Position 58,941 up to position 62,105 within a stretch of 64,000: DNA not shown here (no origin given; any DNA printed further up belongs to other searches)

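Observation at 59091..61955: Tousled-like kinase carrying an N-terminal Myb/SANT DNA-binding-type domain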

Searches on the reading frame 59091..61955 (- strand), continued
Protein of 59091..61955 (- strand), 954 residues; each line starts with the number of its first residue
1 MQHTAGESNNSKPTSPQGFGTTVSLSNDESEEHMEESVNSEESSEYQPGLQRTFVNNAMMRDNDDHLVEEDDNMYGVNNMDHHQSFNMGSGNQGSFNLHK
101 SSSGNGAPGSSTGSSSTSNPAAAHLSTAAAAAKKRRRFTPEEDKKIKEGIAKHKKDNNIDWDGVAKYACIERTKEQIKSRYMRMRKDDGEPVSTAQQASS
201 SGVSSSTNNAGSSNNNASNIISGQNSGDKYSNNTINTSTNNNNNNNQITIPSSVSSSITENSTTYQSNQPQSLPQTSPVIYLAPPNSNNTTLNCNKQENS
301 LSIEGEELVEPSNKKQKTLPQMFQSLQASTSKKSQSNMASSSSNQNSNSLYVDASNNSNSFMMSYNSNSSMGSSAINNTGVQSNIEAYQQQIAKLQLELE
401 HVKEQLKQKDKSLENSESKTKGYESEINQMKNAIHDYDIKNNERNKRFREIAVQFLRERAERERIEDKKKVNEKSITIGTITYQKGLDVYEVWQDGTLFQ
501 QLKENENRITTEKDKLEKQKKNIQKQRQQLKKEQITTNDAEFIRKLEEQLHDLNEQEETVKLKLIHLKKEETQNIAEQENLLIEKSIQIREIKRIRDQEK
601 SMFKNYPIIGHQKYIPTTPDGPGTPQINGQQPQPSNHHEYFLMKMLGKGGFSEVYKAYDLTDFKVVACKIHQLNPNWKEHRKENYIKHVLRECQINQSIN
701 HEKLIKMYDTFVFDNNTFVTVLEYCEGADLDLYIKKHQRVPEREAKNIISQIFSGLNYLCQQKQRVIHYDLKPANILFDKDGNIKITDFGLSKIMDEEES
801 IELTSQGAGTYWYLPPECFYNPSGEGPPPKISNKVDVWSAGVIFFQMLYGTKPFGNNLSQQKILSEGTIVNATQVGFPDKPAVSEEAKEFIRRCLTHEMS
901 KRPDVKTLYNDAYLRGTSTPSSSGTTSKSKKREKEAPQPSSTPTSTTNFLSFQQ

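Call 72: search_protein_families(library=pfam, proteins=[P0021, P0077, P0016, P0022, P0015, P0019, P0025, P0038, P0106, P0043], max_evalue=0.01)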
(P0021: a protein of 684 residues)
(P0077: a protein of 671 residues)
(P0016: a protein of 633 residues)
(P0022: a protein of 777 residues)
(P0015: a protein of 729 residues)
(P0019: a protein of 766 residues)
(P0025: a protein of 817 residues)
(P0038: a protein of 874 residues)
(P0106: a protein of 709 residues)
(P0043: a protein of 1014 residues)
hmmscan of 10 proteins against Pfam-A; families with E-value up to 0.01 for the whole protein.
P0021 (684 aa): 4 families
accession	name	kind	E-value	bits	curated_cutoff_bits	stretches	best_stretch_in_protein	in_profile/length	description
PF00069.31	Pkinase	-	4.6e-60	203.7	31.7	1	406-679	1-263/263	Protein kinase domain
PF07714.23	PK_Tyr_Ser-Thr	-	1.5e-32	113.4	23.1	1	409-675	4-256/258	Protein tyrosine and serine/threonine kinase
PF14531.12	Kinase-like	-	0.0044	16.7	25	1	528-667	162-289/289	Kinase-like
PF03109.22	ABC1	-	0.0045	16.6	22.9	1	487-564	146-220/244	ABC1 atypical kinase-like domain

P0077 (671 aa): 3 families
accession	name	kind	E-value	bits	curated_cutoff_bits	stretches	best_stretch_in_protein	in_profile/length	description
PF00069.31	Pkinase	-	1.3e-46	159.6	31.7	2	389-522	1-126/263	Protein kinase domain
PF07714.23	PK_Tyr_Ser-Thr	-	1.3e-24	87.4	23.1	2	392-520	4-128/258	Protein tyrosine and serine/threonine kinase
PF10500.14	SR-25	-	0.0065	16.5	40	0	265-330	40-88/226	Nuclear RNA-splicing-associated protein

P0016 (633 aa): 3 families
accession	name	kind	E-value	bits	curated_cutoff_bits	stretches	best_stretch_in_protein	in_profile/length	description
PF00069.31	Pkinase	-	1.8e-60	205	31.7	1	355-628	1-263/263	Protein kinase domain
PF07714.23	PK_Tyr_Ser-Thr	-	1e-31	110.7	23.1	1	358-624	4-256/258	Protein tyrosine and serine/threonine kinase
PF03109.22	ABC1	-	0.0029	17.2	22.9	1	436-514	146-221/244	ABC1 atypical kinase-like domain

P0022 (777 aa): 3 families
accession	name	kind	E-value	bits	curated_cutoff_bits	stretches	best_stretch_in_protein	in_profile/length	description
PF00069.31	Pkinase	-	1.3e-60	205.4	31.7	1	493-766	1-262/263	Protein kinase domain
PF07714.23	PK_Tyr_Ser-Thr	-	1.1e-35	123.6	23.1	1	496-761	4-254/258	Protein tyrosine and serine/threonine kinase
PF14531.12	Kinase-like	-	1.9e-06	27.8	25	1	590-710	139-254/289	Kinase-like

P0015 (729 aa): 2 families
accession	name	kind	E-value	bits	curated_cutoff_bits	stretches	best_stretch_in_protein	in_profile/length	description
PF00069.31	Pkinase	-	6.1e-60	203.3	31.7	1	448-720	1-262/263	Protein kinase domain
PF07714.23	PK_Tyr_Ser-Thr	-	6.4e-35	121.1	23.1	1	451-716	4-255/258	Protein tyrosine and serine/threonine kinase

P0019 (766 aa): 3 families
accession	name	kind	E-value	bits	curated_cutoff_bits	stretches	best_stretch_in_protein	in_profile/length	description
PF00069.31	Pkinase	-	4.4e-58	197.2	31.7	1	482-762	3-263/263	Protein kinase domain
PF07714.23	PK_Tyr_Ser-Thr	-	7.1e-30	104.6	23.1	1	483-757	4-255/258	Protein tyrosine and serine/threonine kinase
PF01163.29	RIO1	-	0.0017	18.5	22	1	556-631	79-150/187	RIO domain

P0025 (817 aa): 2 families
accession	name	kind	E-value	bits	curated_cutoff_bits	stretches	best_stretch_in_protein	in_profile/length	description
PF00069.31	Pkinase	-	2.7e-60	204.4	31.7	1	526-799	6-262/263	Protein kinase domain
PF07714.23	PK_Tyr_Ser-Thr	-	1.5e-33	116.7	23.1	1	527-792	7-252/258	Protein tyrosine and serine/threonine kinase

P0038 (874 aa): 2 families
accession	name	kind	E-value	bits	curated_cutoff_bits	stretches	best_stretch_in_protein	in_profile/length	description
PF00069.31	Pkinase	-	4.5e-57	193.9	31.7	1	532-808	4-263/263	Protein kinase domain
PF07714.23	PK_Tyr_Ser-Thr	-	8.2e-30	104.4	23.1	1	533-803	5-255/258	Protein tyrosine and serine/threonine kinase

P0106 (709 aa): 3 families
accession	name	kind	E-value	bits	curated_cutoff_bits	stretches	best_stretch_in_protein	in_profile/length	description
PF00069.31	Pkinase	-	8.8e-59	199.5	31.7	1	422-696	4-263/263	Protein kinase domain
PF07714.23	PK_Tyr_Ser-Thr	-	2.3e-33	116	23.1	1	423-692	5-256/258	Protein tyrosine and serine/threonine kinase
PF00249.37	Myb_DNA-binding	-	4.1e-05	24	24.4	1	56-96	3-42/46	Myb-like DNA-binding domain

P0043 (1014 aa): 7 families
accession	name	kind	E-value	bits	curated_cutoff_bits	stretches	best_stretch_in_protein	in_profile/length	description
PF00069.31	Pkinase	-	1.2e-57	195.7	31.7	1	711-996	4-263/263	Protein kinase domain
PF07714.23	PK_Tyr_Ser-Thr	-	1.1e-27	97.4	23.1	1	712-991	5-255/258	Protein tyrosine and serine/threonine kinase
PF01163.29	RIO1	-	0.00015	21.9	22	1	787-858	82-149/187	RIO domain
PF13921.12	Myb_DNA-bind_6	-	0.00064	20.3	22.9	1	222-273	1-49/60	Myb-like DNA-binding domain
PF14531.12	Kinase-like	-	0.0013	18.5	25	1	811-984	143-289/289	Kinase-like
PF00249.37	Myb_DNA-binding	-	0.0023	18.5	24.4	1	221-244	3-26/46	Myb-like DNA-binding domain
PF06810.17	Phage_scaffold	-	0.0095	16.4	35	0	424-518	31-121/170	Phage capsid assembly scaffolding protein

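Call 84: predict_structure(alignment_id=A3)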
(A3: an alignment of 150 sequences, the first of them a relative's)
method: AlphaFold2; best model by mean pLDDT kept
length: 954 residues; sequences in the alignment: 150
mean_pLDDT: 68.6   pTM: 0.64
mean pLDDT of the five models: 68.6, 68.2, 67.7, 66.4, 66.1
residues with pLDDT >= 90: 442; 70-90: 75; 50-70: 74; < 50: 363
segments of 3 or more residues with pLDDT < 50: 1-137, 187-381, 925-930, 934-954
pLDDT, mean of each block of 10 residues (from residue 1): 36 32 33 36 33 31 35 36 32 31 33 34 32 50 80 59 53 68 52 35 32 33 30 32 33 29 31 35 33 31 31 33 37 32 32 34 31 35 66 86 89 91 94 94 94 98 98 98 94 98 98 98 97 94 95 97 98 97 96 98 96 59 58 77 96 97 97 95 92 94 97 94 97 96 98 98 94 97 95 77 68 94 82 96 98 96 95 97 97 98 98 84 50 47 43 36
secondary structure, 60 per line:
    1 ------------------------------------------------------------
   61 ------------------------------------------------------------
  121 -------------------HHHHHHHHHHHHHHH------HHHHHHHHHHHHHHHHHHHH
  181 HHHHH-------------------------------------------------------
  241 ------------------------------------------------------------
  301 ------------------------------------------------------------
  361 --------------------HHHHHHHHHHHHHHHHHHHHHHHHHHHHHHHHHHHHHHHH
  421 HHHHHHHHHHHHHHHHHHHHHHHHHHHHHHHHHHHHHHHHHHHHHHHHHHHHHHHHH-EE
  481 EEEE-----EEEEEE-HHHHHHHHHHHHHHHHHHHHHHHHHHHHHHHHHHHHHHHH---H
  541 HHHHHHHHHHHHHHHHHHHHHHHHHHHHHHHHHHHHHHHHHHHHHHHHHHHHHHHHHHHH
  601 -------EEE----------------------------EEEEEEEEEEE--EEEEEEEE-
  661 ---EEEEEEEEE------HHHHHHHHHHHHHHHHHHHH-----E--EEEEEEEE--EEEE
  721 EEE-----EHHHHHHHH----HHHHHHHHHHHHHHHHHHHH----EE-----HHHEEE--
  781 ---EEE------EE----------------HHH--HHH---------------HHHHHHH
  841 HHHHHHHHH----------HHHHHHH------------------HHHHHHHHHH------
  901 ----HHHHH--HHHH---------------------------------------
elements in order (helices of 4 or more, strands of 3 or more residues): H140-154 H161-185 H381-477 E479-484 E490-495 H497-536 H540-600 E608-610 E639-649 E652-659 E664-672 H679-698 E707-714 E717-723 H730-737 H742-761 E776-778 E784-786 H834-849 H860-866 H885-894 H905-909 H912-915
